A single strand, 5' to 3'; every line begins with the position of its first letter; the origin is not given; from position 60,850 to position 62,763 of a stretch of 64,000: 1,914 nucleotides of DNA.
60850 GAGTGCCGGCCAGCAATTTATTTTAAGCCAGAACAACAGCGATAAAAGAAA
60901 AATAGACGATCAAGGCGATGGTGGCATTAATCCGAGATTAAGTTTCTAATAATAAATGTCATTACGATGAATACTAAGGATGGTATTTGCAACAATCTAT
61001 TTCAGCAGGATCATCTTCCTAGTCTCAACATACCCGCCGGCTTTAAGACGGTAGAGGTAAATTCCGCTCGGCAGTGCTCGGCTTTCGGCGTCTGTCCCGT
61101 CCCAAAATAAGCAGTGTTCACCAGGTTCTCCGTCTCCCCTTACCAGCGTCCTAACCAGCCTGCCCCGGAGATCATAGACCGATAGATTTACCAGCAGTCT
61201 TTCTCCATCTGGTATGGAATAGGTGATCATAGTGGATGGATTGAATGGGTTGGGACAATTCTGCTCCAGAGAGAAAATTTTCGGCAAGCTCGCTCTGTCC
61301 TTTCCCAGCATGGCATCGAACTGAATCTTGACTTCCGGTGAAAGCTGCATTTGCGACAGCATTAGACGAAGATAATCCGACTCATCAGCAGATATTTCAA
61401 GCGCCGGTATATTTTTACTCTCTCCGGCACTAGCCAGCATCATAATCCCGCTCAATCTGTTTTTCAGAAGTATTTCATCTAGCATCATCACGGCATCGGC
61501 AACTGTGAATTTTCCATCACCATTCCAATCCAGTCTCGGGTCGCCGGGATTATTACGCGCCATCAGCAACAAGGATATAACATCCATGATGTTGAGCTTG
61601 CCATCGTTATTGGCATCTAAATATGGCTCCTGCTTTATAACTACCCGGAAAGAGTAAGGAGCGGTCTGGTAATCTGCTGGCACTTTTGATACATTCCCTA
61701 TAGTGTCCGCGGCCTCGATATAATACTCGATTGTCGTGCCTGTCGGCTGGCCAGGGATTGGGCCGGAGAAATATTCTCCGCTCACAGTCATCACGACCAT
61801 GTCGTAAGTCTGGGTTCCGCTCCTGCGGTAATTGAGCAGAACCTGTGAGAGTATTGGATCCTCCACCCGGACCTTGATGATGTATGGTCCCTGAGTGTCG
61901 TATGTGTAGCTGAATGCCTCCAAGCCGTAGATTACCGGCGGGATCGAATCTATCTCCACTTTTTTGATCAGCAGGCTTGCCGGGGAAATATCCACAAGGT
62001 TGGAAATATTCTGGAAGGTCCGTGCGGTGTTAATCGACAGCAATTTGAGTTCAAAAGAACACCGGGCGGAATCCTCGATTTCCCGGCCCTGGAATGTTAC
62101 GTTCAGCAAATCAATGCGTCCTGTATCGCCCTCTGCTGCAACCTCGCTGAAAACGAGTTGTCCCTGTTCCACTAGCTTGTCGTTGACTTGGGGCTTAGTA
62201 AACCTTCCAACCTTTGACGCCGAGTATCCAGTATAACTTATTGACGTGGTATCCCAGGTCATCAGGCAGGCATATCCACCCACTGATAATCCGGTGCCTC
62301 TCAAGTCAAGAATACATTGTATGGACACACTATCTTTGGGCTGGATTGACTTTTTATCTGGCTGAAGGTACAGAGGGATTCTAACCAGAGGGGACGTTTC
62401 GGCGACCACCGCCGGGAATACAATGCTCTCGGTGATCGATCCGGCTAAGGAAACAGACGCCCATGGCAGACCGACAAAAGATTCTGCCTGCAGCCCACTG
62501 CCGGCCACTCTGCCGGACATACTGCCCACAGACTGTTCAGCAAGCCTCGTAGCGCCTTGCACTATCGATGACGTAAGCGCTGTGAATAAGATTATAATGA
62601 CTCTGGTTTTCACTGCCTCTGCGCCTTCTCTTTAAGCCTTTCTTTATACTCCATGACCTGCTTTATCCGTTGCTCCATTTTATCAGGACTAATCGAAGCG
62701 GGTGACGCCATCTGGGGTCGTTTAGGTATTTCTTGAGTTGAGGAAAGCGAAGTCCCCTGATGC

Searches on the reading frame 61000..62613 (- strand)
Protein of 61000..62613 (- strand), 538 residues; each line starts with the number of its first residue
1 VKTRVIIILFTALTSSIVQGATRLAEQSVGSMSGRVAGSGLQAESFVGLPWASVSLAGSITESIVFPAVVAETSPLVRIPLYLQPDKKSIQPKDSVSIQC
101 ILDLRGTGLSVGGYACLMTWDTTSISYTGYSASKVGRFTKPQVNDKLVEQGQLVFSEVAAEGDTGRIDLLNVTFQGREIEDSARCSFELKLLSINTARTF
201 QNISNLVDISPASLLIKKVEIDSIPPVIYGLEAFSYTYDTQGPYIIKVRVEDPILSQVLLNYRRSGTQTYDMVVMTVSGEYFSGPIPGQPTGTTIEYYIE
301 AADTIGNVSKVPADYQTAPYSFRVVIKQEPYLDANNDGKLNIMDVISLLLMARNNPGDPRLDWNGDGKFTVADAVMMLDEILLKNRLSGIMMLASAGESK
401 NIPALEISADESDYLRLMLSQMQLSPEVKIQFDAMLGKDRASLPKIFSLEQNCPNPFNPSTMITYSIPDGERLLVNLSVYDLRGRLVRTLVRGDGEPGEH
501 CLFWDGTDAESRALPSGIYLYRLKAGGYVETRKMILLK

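Call 67: search_protein_families(library=pfam, proteins=[window:61000-62613:-], max_evalue=0.001)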
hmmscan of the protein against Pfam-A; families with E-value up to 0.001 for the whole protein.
window:61000-62613:- (538 aa): 1 family
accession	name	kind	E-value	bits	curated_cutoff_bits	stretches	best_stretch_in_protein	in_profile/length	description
PF13860.13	FlgD_ig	-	3.7e-07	30.5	27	1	475-525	25-75/79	FlgD Ig-like domain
